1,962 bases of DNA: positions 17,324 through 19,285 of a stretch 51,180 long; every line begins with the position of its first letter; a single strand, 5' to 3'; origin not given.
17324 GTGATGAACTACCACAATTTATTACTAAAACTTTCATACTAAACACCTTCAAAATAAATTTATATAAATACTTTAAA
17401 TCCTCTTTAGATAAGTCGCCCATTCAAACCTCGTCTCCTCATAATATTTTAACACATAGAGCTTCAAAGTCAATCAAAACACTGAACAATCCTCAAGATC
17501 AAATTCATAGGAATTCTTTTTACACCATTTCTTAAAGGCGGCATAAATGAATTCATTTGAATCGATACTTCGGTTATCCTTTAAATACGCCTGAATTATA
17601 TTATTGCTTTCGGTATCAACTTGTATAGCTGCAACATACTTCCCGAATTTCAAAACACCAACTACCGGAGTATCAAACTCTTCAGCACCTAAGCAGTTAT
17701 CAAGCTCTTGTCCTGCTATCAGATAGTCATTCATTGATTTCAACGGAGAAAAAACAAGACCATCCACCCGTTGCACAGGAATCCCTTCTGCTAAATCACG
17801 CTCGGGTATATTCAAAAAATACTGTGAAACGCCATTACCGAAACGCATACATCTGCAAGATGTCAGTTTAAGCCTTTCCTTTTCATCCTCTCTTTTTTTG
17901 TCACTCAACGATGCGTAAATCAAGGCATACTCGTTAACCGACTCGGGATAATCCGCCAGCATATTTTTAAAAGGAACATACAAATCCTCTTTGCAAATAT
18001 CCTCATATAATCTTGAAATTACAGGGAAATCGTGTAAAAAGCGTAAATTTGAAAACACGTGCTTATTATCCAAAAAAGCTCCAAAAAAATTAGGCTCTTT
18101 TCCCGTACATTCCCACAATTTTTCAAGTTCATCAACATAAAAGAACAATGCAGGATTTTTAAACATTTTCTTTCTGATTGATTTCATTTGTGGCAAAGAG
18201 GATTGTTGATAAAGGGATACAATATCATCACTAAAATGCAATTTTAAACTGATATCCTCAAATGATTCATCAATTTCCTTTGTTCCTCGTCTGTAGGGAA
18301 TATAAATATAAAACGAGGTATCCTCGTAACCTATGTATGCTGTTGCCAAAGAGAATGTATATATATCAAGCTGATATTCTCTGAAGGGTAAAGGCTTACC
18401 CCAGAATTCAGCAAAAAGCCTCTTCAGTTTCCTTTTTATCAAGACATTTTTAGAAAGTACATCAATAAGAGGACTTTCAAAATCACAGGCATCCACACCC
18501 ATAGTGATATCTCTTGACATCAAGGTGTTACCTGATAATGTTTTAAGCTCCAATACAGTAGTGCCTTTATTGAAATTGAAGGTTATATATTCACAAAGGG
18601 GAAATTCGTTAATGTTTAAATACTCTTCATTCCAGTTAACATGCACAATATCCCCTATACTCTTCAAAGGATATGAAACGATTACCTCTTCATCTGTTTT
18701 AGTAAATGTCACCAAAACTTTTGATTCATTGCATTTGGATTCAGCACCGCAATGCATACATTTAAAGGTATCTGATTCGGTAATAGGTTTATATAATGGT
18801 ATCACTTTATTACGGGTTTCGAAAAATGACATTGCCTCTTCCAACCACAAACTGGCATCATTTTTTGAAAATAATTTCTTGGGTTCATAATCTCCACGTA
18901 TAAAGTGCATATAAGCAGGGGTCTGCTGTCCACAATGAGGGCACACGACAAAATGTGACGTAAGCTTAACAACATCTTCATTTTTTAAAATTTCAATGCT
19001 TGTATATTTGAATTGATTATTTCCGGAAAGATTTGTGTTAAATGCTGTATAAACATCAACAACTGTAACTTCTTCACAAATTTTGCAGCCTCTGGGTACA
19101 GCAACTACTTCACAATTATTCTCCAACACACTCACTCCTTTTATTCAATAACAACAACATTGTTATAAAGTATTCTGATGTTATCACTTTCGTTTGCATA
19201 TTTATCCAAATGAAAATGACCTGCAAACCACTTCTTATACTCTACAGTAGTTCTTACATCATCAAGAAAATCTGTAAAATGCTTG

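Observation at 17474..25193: Compact accessory operon with a divergent Sel1-repeat gene: best candidate for an undescribed defence or stress system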

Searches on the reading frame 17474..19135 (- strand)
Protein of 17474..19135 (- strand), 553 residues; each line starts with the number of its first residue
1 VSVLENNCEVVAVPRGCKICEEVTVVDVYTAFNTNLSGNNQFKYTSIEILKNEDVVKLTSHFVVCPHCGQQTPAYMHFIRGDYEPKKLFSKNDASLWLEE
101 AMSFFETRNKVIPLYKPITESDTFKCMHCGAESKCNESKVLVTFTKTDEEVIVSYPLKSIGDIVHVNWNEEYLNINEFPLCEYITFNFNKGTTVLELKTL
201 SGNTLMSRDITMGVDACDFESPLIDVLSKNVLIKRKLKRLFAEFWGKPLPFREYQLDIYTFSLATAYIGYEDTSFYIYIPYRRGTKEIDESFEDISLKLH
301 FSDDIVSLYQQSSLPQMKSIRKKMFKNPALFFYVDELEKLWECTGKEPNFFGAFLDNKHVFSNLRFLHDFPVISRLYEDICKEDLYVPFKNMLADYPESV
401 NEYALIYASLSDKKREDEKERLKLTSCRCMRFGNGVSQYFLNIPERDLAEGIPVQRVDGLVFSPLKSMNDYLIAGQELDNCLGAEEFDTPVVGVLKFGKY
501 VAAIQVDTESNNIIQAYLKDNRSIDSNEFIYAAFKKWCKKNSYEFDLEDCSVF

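Call 3: search_protein_families(library=pfam, proteins=[window:17474-19135:-], max_evalue=0.1)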
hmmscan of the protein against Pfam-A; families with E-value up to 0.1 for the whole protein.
window:17474-19135:- (553 aa): 1 family
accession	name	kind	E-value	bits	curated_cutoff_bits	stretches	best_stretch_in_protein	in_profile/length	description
PF04363.17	DUF496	-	0.0052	17.3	23.2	1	376-419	45-88/93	Protein of unknown function (DUF496)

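Call 4: search_protein_families(library=padloc, proteins=[window:17474-19135:-], max_evalue=0.1)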
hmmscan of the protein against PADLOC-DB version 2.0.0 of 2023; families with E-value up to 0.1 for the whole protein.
window:17474-19135:- (553 aa): 0 families

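Call 5: search_protein_families(library=ncbifam, proteins=[window:17474-19135:-], max_evalue=0.1)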
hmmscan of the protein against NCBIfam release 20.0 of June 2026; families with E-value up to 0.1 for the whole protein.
window:17474-19135:- (553 aa): 4 families
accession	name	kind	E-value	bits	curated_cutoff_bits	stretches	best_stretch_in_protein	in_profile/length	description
TIGR01384.1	TFS_arch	equivalog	0.0091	16.7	64.75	0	43-90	43-89/101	transcription factor S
TIGR03655.1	anti_R_Lar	subfamily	0.023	15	39.6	0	65-72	4-11/55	Lar family restriction alleviation protein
NF003844.0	PRK05423.1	equivalog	0.035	13.9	122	1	378-423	55-99/110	DUF496 family protein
NF040881.1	PTS_reg_TmaR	equivalog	0.07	13.2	170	0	378-419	55-96/103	PTS system regulator TmaR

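Call 6: search_protein_families(library=phrogs, proteins=[window:17474-19135:-], max_evalue=0.1)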
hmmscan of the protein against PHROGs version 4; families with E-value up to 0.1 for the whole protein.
window:17474-19135:- (553 aa): 3 families
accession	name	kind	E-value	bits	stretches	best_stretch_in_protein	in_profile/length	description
phrog_16315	-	unknown function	7.5e-07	29.1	1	455-542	424-519/532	-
phrog_16376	-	unknown function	0.0085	17.1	1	55-71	7-23/56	-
phrog_3221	-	unknown function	0.03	15.2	0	51-70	2-21/57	-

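Call 14: find_homologous_proteins(query=window:17474-19135:-)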
Query window:17474-19135:- (553 aa): 7 proteins with E <= 0.001 among 7301 candidates.
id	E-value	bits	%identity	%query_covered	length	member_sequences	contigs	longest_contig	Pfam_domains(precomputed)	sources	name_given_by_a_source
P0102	0.0e+0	1274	100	100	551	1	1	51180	-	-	-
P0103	4.7e-219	747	57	99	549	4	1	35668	-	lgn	-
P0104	3.1e-198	678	53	98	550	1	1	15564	-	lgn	-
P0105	1.7e-191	656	53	97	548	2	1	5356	-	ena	-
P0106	2.5e-183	629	50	98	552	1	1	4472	-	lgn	-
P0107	1.2e-164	567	47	98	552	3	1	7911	-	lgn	-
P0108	1.0e-160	554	46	99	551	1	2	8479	-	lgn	-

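Call 21: find_related_loci(query=A1, collection=genome_contigs, flank=10000)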
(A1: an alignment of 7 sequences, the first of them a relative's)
Query A1 (551 aa) in genome_contigs; peptide patterns used: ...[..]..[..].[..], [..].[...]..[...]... (x = any residue, [..] = any of these).
65 stretches matched a pattern, but none encodes a relative of the query by tblastn (E <= 1e-3).
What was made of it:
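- Tried and rejected: GTDB species-representative scan with p5 patterns from the close family: 0 loci (call 21).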

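Call 25: search_dna_similar(query=window:17474-19135:-, collection=phages, mode=protein, max_evalue=0.001, max_rows=20)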
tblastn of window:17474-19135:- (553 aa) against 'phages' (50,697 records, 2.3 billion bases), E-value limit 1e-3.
No match.

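Call 27: predict_structure(alignment_id=A1)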
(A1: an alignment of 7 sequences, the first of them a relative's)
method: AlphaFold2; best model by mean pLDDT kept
length: 551 residues; sequences in the alignment: 7
mean_pLDDT: 78.4   pTM: 0.61
mean pLDDT of the five models: 78.4, 70.6, 69.4, 68.5, 63.8
residues with pLDDT >= 90: 113; 70-90: 313; 50-70: 93; < 50: 32
segments of 3 or more residues with pLDDT < 50: 1-3, 75-85, 101-105, 429-432, 482-484, 547-551
pLDDT, mean of each block of 10 residues (from residue 1): 67 80 84 72 77 82 76 51 52 57 56 73 71 77 92 79 60 78 93 87 86 68 84 91 88 87 91 88 83 91 92 91 93 93 85 90 88 86 79 79 80 83 60 54 74 90 80 71 66 88 84 68 76 89 57 34
secondary structure, 60 per line:
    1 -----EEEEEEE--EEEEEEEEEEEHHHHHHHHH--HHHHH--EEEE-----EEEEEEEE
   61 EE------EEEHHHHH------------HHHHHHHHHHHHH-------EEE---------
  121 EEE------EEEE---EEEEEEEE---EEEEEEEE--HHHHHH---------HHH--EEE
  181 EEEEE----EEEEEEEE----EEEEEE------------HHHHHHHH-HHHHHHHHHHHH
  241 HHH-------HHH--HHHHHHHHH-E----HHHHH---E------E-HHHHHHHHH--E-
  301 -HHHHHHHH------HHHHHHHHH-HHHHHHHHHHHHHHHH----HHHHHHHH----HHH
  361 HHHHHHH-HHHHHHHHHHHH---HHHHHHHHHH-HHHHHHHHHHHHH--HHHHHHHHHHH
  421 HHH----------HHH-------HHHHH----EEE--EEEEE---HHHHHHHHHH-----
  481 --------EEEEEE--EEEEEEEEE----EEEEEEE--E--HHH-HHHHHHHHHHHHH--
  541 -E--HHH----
elements in order: E6-12 E15-25 H26-34 H37-41 E44-47 E53-62 E69-71 H72-76 H89-101 E109-111 E121-123 E130-133 E137-144 E148-155 H158-163 E178-185 E190-197 E202-207 H220-227 H229-243 H256-264 H271-275 H288-296 H302-309 H316-324 H326-341 H346-353 H358-367 H369-380 H384-393 H395-407 H410-423 H444-448 E453-455 E458-462 H466-475 E489-494 E497-505 E510-516 H526-538

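Call 28: search_protein_representatives(alignment_id=A1)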
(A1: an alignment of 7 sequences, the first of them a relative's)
Query: 7 sequences, 549 profile positions. Proteins with E-value up to 0.001 (for the whole library): 461; up to 1e-10: 352; up to 1e-30: 265. The best 150 are listed.
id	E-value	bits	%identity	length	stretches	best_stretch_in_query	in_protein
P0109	1.2e-252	855.9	-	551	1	1-549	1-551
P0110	4.4e-187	639.5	-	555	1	1-549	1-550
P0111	6.6e-157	539.9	-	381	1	1-368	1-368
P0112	1.2e-138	479.6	-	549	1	6-542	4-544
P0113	2.1e-128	445.8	-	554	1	6-544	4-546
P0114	7.9e-128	443.9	-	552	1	6-548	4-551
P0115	5.4e-120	418.0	-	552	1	6-541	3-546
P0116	6.5e-111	388.1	-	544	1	4-543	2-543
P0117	8.4e-107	374.5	-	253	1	5-235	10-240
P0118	7.5e-106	371.4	-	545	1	4-539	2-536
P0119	6.2e-103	361.7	-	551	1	11-539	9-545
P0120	1.7e-102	360.3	-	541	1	5-538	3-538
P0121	7.0e-101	354.9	-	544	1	7-542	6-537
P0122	5.7e-94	332.1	-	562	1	4-542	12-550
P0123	6.2e-93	328.7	-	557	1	7-539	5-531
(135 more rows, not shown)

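Call 30: find_encoding_contigs(protein=P0120, flank=10000, max_places=3)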
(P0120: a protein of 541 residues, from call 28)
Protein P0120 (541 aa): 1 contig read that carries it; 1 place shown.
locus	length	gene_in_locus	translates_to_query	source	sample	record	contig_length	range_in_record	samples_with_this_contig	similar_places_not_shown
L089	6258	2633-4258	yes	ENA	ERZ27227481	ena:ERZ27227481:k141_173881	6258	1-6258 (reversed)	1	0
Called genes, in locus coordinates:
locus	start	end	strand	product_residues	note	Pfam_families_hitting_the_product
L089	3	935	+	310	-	?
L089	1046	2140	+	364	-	-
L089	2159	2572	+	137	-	-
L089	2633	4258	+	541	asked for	-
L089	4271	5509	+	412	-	PF00871:Acetate_kinase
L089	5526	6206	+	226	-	-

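Call 33: fold_search(model_id=the predicted structure, library=pdb)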
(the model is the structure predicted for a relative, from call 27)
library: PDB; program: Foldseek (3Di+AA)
matches with E <= 10: 369; with E <= 0.001: 0
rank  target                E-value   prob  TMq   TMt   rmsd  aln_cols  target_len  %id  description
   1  6lv0_A                2.1e-01  0.85  0.12  0.20   5.3       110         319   20  Crystal structure of the soluble domain of the multiple peptide resistance factor (MprF) from Rhizobium tropici (released 2021-02-03)
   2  5vrv_B                2.4e-01  0.93  0.13  0.21   4.5       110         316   23  2.05 Angstrom Resolution Crystal Structure of C-terminal Domain (DUF2156) of Putative Lysylphosphatidylglycerol Synthe (released 2017-05-24)
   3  5vrv_F                3.0e-01  0.90  0.13  0.21   4.5       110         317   23  2.05 Angstrom Resolution Crystal Structure of C-terminal Domain (DUF2156) of Putative Lysylphosphatidylglycerol Synthe (released 2017-05-24)
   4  6acc_A                3.0e-01  0.04  0.06  0.04  18.1       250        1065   10  Trypsin-cleaved and low pH-treated SARS-CoV spike glycoprotein and ACE2 complex, ACE2-free conformation with three RBD (released 2018-08-08)
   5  5vrv_D                3.3e-01  0.90  0.13  0.21   4.5       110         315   23  2.05 Angstrom Resolution Crystal Structure of C-terminal Domain (DUF2156) of Putative Lysylphosphatidylglycerol Synthe (released 2017-05-24)
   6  6vcg_E                4.3e-01  0.12  0.10  0.12  18.6       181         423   10  Crystal structure of Nitrosotalea devanaterra carotenoid cleavage dioxygenase, cobalt form (released 2020-07-08)
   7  2eua_A                5.3e-01  0.02  0.06  0.08  22.2       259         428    8  Structure and Mechanism of MenF, the Menaquinone-Specific Isochorismate Synthase from Escherichia Coli (released 2006-12-05)
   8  2iab_B                5.6e-01  0.11  0.06  0.16  11.1        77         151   16  Crystal structure of a protein with FMN-binding split barrel fold (NP_828636.1) from Streptomyces avermitilis at 2.00  (released 2006-09-19)
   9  9l0f_G                5.8e-01  0.02  0.06  0.11  21.9       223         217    7  Structure of flexible tail tube of bacteriophage T1 (released 2025-03-12)
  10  7n1l_K                6.5e-01  0.51  0.12  0.32   6.2       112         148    9  Crystal Structure of Ribosomal-protein-alanine N-acetyltransferase from Brucella melitensis biovar Abortus 2308 (released 2021-06-16)
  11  5loy_A                6.5e-01  0.04  0.09  0.16  17.4       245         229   13  Helical Assembly of a Designed Anbu Protein (released 2017-06-07)
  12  9b45_M                7.2e-01  0.04  0.05  0.13  17.9       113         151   12  Pseudomonas phage Pa193 baseplate complex and tail fiber (released 2024-10-16)
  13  2k5t_MODEL_1_A        8.4e-01  0.54  0.12  0.41   6.5        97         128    8  Solution NMR Structure of Putative N-Acetyl Transferase YhhK from E. coli Bound to Coenzyme A: Northeast Struc (released 2008-07-22)
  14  6vcf_E                9.3e-01  0.08  0.10  0.11  18.8       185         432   11  Crystal structure of Nitrosotalea devanaterra carotenoid cleavage dioxygenase, iron form (released 2020-07-08)
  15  7lqv_B                9.3e-01  0.02  0.07  0.04  24.3       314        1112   10  Cryo-EM structure of NTD-directed neutralizing antibody 4-8 Fab in complex with SARS-CoV-2 S2P spike (released 2021-03-24)
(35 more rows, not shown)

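Call 34: find_homologous_proteins(query=A2, max_evalue=1e-10)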
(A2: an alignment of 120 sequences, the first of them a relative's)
Query A2 (120 sequences) (551 aa, profile of the alignment): 77 proteins with E <= 1e-10 among 5880 candidates.
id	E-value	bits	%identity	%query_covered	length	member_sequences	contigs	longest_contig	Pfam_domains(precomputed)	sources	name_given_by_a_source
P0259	2.4e-168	579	27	98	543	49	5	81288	-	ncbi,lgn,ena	-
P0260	1.1e-161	557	29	96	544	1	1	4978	-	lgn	-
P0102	2.2e-161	556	100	100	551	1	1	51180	-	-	-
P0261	4.6e-161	555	30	96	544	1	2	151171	-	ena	-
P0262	4.9e-161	555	30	96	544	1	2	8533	-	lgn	-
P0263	1.0e-160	554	29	96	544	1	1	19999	-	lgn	-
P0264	1.2e-160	554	31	96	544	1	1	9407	-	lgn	-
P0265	1.3e-160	553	30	96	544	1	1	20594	-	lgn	-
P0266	4.0e-160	552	30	96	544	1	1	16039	-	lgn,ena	-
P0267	4.8e-160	552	30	96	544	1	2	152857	-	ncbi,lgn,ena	-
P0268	9.6e-160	551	30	96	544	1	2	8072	-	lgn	-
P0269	9.7e-160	550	30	97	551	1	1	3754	-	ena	-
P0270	1.8e-159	550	30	96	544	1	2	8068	-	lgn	-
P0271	2.1e-159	549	30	96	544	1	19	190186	-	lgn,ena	-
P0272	2.2e-159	549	30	96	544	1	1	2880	-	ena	-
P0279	3.9e-159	549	30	96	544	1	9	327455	-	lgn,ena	-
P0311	6.7e-158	544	32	91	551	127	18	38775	-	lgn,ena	-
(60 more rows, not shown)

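Call 35: find_encoding_contigs(protein=P0279, flank=10000, max_places=2)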
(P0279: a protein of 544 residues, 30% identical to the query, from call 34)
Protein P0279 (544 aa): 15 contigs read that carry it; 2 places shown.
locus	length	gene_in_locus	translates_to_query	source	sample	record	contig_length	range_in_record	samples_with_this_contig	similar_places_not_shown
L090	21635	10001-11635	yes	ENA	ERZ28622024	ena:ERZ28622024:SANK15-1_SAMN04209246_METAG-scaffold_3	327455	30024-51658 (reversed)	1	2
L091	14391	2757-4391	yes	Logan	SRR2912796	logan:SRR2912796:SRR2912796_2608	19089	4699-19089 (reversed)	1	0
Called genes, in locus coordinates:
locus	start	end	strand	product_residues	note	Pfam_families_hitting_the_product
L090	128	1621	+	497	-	PF14286:DHHW, PF16822:ALGX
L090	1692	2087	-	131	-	-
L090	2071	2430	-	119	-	PF03551:PadR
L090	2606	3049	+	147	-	-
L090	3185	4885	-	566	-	PF00239:Resolvase, PF07508:Recombinase, PF13408:Zn_ribbon_recom, PF14287:DUF4368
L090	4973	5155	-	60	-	PF14202:TnpW (weak)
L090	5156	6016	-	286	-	PF02195:ParB_N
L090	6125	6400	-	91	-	PF06970:RepA_N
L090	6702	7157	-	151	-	PF14194:Cys_rich_VLP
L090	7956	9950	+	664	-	PF00004:AAA, PF17866:AAA_lid_6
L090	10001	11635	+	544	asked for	-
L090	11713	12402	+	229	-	PF08238:Sel1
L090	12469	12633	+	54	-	-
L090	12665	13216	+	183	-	PF02245:Pur_DNA_glyco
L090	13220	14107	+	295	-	PF04371:PAD_porph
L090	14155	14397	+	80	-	-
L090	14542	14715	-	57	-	-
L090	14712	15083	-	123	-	PF14198:TnpV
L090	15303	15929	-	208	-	PF14353:CpXC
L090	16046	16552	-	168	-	-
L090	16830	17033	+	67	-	-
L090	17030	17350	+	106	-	PF04297:UPF0122, PF08281:Sigma70_r4_2, PF04545:Sigma70_r4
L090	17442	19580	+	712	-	PF02065:Melibiase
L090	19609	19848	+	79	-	-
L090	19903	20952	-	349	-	-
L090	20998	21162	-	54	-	-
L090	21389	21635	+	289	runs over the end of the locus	PF00535:Glycos_transf_2, PF10111:Glyco_tranf_2_2, PF13641:Glyco_tranf_2_3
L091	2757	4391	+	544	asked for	-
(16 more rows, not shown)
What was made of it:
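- L090: serine recombinase, TnpW, TnpV, ParB and RepA_N, with the order AAA-p5-Sel1 (call 35).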

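Call 36: find_encoding_contigs(protein=P0259, flank=10000, max_places=2)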
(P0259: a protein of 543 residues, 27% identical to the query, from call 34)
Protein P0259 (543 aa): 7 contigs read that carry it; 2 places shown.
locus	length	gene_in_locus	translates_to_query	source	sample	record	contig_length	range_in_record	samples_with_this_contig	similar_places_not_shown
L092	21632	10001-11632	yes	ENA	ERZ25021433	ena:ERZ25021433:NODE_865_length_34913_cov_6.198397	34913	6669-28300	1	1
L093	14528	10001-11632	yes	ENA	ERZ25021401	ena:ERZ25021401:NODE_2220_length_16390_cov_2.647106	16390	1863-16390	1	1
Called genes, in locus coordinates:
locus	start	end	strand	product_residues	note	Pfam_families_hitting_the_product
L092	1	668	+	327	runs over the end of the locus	PF13280:WYL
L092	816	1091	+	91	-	-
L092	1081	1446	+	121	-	PF09967:DUF2201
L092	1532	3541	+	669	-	PF00004:AAA, PF17866:AAA_lid_6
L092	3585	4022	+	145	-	-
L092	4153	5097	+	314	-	PF28530:DUF8426 (faint)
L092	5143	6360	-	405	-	-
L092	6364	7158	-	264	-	-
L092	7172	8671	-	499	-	PF01930:Cas_Cas4 (faint), PF11074:DUF2779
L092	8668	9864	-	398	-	PF01966:HD, PF13286:HD_assoc (weak)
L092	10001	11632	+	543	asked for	-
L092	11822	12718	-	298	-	PF08378:NERD, PF01396:Zn_ribbon_Top1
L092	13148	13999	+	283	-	PF02463:SMC_N (faint), PF13166:AAA_13 (weak), PF13476:AAA_23 (weak), PF13304:AAA_21, PF13175:AAA_15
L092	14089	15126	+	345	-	PF01661:Macro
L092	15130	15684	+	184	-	-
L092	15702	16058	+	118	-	PF00462:Glutaredoxin (weak), PF03960:ArsC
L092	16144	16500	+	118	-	-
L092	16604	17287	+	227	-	-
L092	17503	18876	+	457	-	PF01554:MatE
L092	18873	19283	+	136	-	PF02579:Nitro_FeMo-Co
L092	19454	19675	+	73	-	PF13443:HTH_26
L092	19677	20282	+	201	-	PF02661:Fic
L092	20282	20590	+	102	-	-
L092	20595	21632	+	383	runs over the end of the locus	PF13651:EcoRI_methylase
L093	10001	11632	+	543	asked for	-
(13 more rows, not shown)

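Call 37: find_encoding_contigs(protein=P0311, flank=10000, max_places=2)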
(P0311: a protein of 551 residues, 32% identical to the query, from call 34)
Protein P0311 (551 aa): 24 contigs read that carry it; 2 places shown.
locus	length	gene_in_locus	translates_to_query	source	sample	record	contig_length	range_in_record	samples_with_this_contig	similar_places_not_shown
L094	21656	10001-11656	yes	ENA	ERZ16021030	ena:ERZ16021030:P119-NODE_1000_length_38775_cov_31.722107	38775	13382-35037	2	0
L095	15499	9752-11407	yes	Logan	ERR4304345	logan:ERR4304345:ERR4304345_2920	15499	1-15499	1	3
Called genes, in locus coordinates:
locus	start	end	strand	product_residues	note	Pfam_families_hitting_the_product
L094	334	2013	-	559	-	PF00239:Resolvase, PF07508:Recombinase, PF13408:Zn_ribbon_recom, PF14287:DUF4368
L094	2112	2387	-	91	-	PF14202:TnpW (weak)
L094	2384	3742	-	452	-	PF03432:Relaxase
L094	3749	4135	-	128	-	PF21983:NikA-like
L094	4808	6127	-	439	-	PF13191:AAA_16 (faint), PF00004:AAA, PF17862:AAA_lid_3 (weak), PF01434:Peptidase_M41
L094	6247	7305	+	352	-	PF13280:WYL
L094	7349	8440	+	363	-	PF14281:PDDEXK_4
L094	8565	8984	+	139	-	-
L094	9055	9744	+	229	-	PF00149:Metallophos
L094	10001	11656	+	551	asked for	-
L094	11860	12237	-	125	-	PF14198:TnpV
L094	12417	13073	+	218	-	PF00702:Hydrolase, PF12710:HAD, PF13419:HAD_2, PF13242:Hydrolase_like (weak)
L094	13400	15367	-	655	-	-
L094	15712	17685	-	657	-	-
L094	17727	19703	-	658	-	-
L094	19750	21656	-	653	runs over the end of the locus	-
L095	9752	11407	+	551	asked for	-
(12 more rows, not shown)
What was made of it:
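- In L094 p5 lies within 8 kb of a relaxase and NikA, and it is flanked by TnpV, TnpW and a serine recombinase in L090 and L094 (calls 35, 37).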

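Call 45: search_protein_families(library=pfam, alignment_id=A3, max_evalue=1)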
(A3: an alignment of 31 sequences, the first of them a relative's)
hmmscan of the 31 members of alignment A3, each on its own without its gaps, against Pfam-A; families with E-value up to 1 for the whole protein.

A. member 1, P0102 (551 aa): 9 families
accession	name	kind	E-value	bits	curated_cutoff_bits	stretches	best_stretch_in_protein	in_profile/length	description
PF04363.17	DUF496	-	0.0052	17.4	23.2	1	374-417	45-88/93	Protein of unknown function (DUF496)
PF24460.1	DUF7575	-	0.15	11.9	28.5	0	62-70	5-13/28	Domain of unknown function (DUF7575)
PF02892.21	zf-BED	-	0.19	12.2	20.6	0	55-70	11-26/44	BED zinc finger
PF14284.11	PcfJ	-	0.2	11.9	25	1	428-521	55-137/147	PcfJ-like protein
PF13240.11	Zn_Ribbon_1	-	0.25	11.6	25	0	63-73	2-12/23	zinc-ribbon domain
PF14690.11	Zn_ribbon_ISL3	-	0.31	11.9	25.5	1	61-76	3-17/47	zinc-finger of transposase IS204/IS1001/IS1096/IS1165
PF24463.1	DUF7577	-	0.32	11.1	28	0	61-67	3-9/27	Domain of unknown function (DUF7577)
PF13248.11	Zn_ribbon_3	-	0.83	9.7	27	0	62-68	18-24/26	zinc-ribbon domain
PF12760.12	Zn_ribbon_IS1595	-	0.84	10.1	25.4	0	61-71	19-29/46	Transposase zinc-ribbon domain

B. families by the number of members that match (of 31 scanned): 80 families (the first 25 are shown)
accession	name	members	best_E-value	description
PF14284.11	PcfJ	16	2.2e-05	PcfJ-like protein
PF13248.11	Zn_ribbon_3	10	0.004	zinc-ribbon domain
PF12760.12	Zn_ribbon_IS1595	8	0.0071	Transposase zinc-ribbon domain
PF14690.11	Zn_ribbon_ISL3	6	0.0066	zinc-finger of transposase IS204/IS1001/IS1096/IS1165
PF12677.13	DUF3797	6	0.044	Domain of unknown function (DUF3797)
PF24463.1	DUF7577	4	0.0046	Domain of unknown function (DUF7577)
PF23451.1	Zn_ribbon_PaaD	4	0.016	PaaD zinc beta ribbon domain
PF24460.1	DUF7575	4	0.055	Domain of unknown function (DUF7575)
PF07754.17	HVO_2753_ZBP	3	0.023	Small zinc finger protein HVO_2753-like, Zn-binding pocket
PF13240.11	Zn_Ribbon_1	3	0.034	zinc-ribbon domain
PF08792.16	A2L_zn_ribbon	2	0.0031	A2L zinc ribbon domain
PF08274.17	Zn_Ribbon_YjdM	2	0.005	PhnA Zinc-Ribbon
PF24441.1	DUF7560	2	0.0083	Family of unknown function (DUF7560)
PF18439.7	zf_UBZ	2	0.012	Ubiquitin-Binding Zinc Finger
PF10571.15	UPF0547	2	0.044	Uncharacterised protein family UPF0547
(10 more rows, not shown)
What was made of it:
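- On PcfJ-like (PF14284): 16 of 31 family members match at E<=1, best E 2.2e-5 (call 45).
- Closest known: PcfJ-like proteins. Same: The C-terminal domain matches the PcfJ profile at family level (16 of 31 members, best E 2e-5, call 45).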

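Call 48: find_encoding_contigs(protein=P0112, flank=10000, max_places=3)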
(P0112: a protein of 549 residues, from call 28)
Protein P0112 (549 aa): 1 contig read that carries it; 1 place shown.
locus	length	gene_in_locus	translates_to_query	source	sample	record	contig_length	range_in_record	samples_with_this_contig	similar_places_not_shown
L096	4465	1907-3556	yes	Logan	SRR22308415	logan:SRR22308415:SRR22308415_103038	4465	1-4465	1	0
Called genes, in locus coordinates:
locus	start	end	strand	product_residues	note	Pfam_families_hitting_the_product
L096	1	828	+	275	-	?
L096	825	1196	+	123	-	-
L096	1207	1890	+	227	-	PF00149:Metallophos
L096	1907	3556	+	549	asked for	-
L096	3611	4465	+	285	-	?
